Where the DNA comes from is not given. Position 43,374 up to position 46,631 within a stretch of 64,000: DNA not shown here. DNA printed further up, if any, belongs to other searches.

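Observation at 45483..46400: Twelve near-identical 63-bp repeats encode a coiled coil at the C-terminus of a GT8-GT2 polymerase-like enzyme: candidate variable molecular ruler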

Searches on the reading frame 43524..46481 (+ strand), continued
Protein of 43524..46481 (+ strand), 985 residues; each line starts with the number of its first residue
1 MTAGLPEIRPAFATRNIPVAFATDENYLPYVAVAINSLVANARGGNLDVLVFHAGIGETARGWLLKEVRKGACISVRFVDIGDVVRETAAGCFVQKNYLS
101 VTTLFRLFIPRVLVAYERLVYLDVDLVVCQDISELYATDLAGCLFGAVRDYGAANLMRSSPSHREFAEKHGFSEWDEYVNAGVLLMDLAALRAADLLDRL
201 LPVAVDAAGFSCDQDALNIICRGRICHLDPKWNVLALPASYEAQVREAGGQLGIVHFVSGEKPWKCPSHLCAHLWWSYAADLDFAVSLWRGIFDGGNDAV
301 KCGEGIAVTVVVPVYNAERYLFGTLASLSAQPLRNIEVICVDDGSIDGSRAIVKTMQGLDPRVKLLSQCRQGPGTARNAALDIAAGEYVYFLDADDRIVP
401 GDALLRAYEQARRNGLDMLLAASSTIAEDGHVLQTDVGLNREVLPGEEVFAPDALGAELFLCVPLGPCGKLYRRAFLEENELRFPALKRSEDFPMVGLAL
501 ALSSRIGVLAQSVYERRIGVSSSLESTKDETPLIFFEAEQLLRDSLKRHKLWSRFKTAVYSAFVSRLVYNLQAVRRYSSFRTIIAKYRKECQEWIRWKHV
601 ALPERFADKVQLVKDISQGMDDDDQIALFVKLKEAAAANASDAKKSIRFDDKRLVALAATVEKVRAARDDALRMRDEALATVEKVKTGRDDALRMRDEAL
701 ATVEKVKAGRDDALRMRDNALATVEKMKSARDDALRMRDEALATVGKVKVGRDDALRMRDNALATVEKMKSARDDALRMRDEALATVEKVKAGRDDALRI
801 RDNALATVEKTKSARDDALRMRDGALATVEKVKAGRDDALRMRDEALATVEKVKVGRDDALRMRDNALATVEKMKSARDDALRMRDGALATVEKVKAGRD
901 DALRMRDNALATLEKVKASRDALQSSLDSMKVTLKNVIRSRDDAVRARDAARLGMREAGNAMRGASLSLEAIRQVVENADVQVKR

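Call 30: list_cluster_members(proteins=[P0006, P0021, P0085, P0009, P0017, P0030, P0050, P0072, P0059, P0046])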
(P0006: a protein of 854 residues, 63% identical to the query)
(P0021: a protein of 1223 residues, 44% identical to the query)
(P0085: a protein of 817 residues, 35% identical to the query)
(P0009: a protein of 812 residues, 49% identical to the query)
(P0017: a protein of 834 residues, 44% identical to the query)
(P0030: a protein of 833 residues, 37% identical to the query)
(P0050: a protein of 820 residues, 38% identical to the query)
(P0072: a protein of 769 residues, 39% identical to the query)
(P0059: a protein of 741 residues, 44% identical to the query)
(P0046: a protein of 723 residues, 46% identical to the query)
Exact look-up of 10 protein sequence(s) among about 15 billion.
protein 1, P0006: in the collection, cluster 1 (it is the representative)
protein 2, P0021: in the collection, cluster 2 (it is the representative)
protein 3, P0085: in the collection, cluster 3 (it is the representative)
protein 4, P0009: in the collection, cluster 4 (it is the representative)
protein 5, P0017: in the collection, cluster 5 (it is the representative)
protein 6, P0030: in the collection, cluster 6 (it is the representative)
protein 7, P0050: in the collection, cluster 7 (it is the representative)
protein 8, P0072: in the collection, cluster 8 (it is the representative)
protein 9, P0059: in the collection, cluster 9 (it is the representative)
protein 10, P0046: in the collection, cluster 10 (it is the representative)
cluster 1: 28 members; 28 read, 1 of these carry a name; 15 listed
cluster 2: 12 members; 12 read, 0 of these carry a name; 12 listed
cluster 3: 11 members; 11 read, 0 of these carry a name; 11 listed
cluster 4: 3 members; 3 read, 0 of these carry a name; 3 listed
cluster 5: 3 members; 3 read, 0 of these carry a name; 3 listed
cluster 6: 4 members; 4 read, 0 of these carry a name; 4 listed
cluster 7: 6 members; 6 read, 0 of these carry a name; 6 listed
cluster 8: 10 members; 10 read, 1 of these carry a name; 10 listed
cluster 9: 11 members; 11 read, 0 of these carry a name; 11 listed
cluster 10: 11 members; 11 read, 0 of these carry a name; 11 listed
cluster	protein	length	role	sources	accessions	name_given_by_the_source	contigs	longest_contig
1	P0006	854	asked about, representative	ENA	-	-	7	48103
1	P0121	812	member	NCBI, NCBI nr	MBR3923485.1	MAG: glycosyltransferase [Kiritimatiellae bacterium] | glycosyltransferase [Kiritimatiellia bacterium]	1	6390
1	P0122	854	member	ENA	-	-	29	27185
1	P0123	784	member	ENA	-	-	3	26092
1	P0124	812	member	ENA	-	-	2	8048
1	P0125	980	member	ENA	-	-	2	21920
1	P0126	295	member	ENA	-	-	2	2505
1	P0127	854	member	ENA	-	-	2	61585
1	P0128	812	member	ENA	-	-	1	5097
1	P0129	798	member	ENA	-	-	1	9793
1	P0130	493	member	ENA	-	-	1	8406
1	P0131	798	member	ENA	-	-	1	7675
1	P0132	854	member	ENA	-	-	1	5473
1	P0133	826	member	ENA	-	-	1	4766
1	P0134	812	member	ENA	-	-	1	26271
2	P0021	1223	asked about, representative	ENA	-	-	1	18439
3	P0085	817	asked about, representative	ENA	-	-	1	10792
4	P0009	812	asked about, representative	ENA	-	-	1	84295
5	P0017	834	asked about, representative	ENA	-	-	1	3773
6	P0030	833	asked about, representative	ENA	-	-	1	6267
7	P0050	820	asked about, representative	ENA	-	-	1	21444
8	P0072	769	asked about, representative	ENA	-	-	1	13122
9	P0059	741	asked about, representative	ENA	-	-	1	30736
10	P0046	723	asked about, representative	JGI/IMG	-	-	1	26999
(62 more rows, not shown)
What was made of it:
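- One allele (854 aa) dominates its cluster (about 39 contigs, call 30), rather than lengths being evenly spread.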

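Call 37: find_encoding_contigs(protein=P0006, flank=10000, max_places=2)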
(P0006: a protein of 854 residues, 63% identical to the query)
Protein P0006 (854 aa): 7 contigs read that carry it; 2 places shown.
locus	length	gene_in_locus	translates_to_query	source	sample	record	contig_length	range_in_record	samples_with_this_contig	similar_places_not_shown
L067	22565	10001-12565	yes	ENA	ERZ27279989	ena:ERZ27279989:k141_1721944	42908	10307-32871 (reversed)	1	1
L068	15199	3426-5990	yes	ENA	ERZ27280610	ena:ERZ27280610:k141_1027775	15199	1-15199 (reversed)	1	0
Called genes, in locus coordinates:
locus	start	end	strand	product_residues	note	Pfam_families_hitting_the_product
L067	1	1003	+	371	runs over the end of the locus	-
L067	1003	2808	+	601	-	PF04932:Wzy_C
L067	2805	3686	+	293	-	-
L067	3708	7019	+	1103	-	PF13098:Thioredoxin_2 (faint)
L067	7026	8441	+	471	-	PF13727:CoA_binding_3, PF02397:Bac_transf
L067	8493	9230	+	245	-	PF01061:ABC2_membrane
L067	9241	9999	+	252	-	PF13555:AAA_29 (weak), PF00005:ABC_tran, PF13304:AAA_21 (faint)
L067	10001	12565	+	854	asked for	PF01501:Glyco_transf_8, PF00535:Glycos_transf_2, PF10111:Glyco_tranf_2_2, PF13641:Glyco_tranf_2_3 (weak), PF12329:TMF_DNA_bd (faint)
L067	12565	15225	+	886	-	PF00535:Glycos_transf_2, PF10111:Glyco_tranf_2_2, PF13641:Glyco_tranf_2_3, PF04464:Glyphos_transf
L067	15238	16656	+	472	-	PF03062:MBOAT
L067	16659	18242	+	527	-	PF16822:ALGX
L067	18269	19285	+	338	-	PF00535:Glycos_transf_2, PF10111:Glyco_tranf_2_2, PF13641:Glyco_tranf_2_3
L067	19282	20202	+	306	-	PF13641:Glyco_tranf_2_3 (faint), PF00535:Glycos_transf_2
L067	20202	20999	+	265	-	PF00535:Glycos_transf_2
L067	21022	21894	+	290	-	PF13439:Glyco_transf_4, PF13579:Glyco_trans_4_4, PF00534:Glycos_transf_1, PF13692:Glyco_trans_1_4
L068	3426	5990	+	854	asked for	PF01501:Glyco_transf_8, PF00535:Glycos_transf_2, PF10111:Glyco_tranf_2_2, PF13641:Glyco_tranf_2_3 (weak), PF12329:TMF_DNA_bd (faint)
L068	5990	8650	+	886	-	PF00535:Glycos_transf_2, PF10111:Glyco_tranf_2_2, PF13641:Glyco_tranf_2_3, PF04464:Glyphos_transf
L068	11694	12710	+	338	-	PF00535:Glycos_transf_2, PF10111:Glyco_tranf_2_2, PF13641:Glyco_tranf_2_3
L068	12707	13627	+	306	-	PF13641:Glyco_tranf_2_3 (faint), PF00535:Glycos_transf_2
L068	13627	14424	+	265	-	PF00535:Glycos_transf_2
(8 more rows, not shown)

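Call 38: predict_structure(alignment_id=A1)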
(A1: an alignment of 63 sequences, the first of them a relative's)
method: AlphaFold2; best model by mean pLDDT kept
length: 985 residues; sequences in the alignment: 63
mean_pLDDT: 81.2   pTM: 0.66
mean pLDDT of the five models: 81.2, 80.9, 80.7, 80.6, 79.1
residues with pLDDT >= 90: 471; 70-90: 250; 50-70: 181; < 50: 83
segments of 3 or more residues with pLDDT < 50: 1-3, 648-653, 740-749, 818-843, 852-854, 958-969, 982-985
pLDDT, mean of each block of 10 residues (from residue 1): 64 95 94 96 95 95 90 93 88 81 94 96 97 97 97 85 92 92 97 96 91 94 97 92 92 93 85 88 83 80 92 93 93 94 94 91 95 95 98 95 95 98 90 91 93 96 95 98 90 96 97 93 83 95 97 97 95 94 94 88 89 88 90 82 54 56 75 78 77 75 69 58 53 53 47 56 66 67 65 65 63 55 44 42 49 48 56 64 59 57 69 77 79 76 71 54 49 62 41
secondary structure, 60 per line:
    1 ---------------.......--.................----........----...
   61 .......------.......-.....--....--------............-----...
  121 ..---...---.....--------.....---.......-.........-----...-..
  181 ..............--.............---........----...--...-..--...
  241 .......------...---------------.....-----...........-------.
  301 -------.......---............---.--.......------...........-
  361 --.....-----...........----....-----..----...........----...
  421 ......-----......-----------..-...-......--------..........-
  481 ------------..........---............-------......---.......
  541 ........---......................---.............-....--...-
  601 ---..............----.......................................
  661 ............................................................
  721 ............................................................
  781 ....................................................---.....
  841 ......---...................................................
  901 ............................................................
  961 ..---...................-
elements in order (helices of 4 or more, strands of 3 or more residues): E16-22 H25-41 E46-53 H58-67 E74-80 H82-86 H89-92 H101-112 E118-122 E126-128 H132-136 E145-149 H153-159 H161-169 E179-187 H188-194 H197-209 H213-220 E225-227 H238-247 E254-256 H272-276 H282-292 E308-314 H318-329 E336-342 H349-359 E363-367 H373-383 E388-391 H403-413 E418-426 E432-437 H456-461 E470-473 H474-479 H493-502 E506-517 H525-530 H534-548 H552-573 H577-589 H591-594 H604-617 H622-832 H836-846 H850-962 H966-984
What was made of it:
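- On Bifunctional dual-GT-A glycan polymerases (WbbM, K4CP, LARGE1 type): AlphaFold2 core pLDDT above 90 (call 38).
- Helix: AlphaFold2 predicts residues 622-984 as helix (call 38). AlphaFold2 confidence in the tail is only moderate with the alignment (pLDDT 42-79, call 38).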

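Call 40: find_encoding_contigs(protein=P0011, flank=8000, max_places=1)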
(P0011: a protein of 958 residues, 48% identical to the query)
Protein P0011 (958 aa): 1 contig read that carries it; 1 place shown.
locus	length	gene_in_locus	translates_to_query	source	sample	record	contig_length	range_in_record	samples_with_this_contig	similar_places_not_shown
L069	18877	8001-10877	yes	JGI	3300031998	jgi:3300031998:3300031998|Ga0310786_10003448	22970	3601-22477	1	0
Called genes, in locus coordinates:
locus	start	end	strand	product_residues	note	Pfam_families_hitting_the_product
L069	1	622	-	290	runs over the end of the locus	PF02219:MTHFR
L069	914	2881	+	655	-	PF07715:Plug, PF00593:TonB_dep_Rec_b-barrel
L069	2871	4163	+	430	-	-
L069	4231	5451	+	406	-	PF28584:GH_cat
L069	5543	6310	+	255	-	PF01061:ABC2_membrane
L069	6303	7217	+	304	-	PF00005:ABC_tran, PF13555:AAA_29 (faint), PF13304:AAA_21 (faint)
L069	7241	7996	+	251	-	PF03721:UDPG_MGDP_dh_N (faint), PF00984:UDPG_MGDP_dh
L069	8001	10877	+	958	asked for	PF01501:Glyco_transf_8, PF00535:Glycos_transf_2, PF10111:Glyco_tranf_2_2 (weak)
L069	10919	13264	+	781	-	PF13439:Glyco_transf_4, PF13524:Glyco_trans_1_2 (faint), PF00534:Glycos_transf_1, PF13692:Glyco_trans_1_4, PF20706:GT4-conflict, PF00535:Glycos_transf_2, PF10111:Glyco_tranf_2_2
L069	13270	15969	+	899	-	PF00535:Glycos_transf_2, PF10111:Glyco_tranf_2_2, PF13641:Glyco_tranf_2_3, PF16822:ALGX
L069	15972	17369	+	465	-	PF03062:MBOAT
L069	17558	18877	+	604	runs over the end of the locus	?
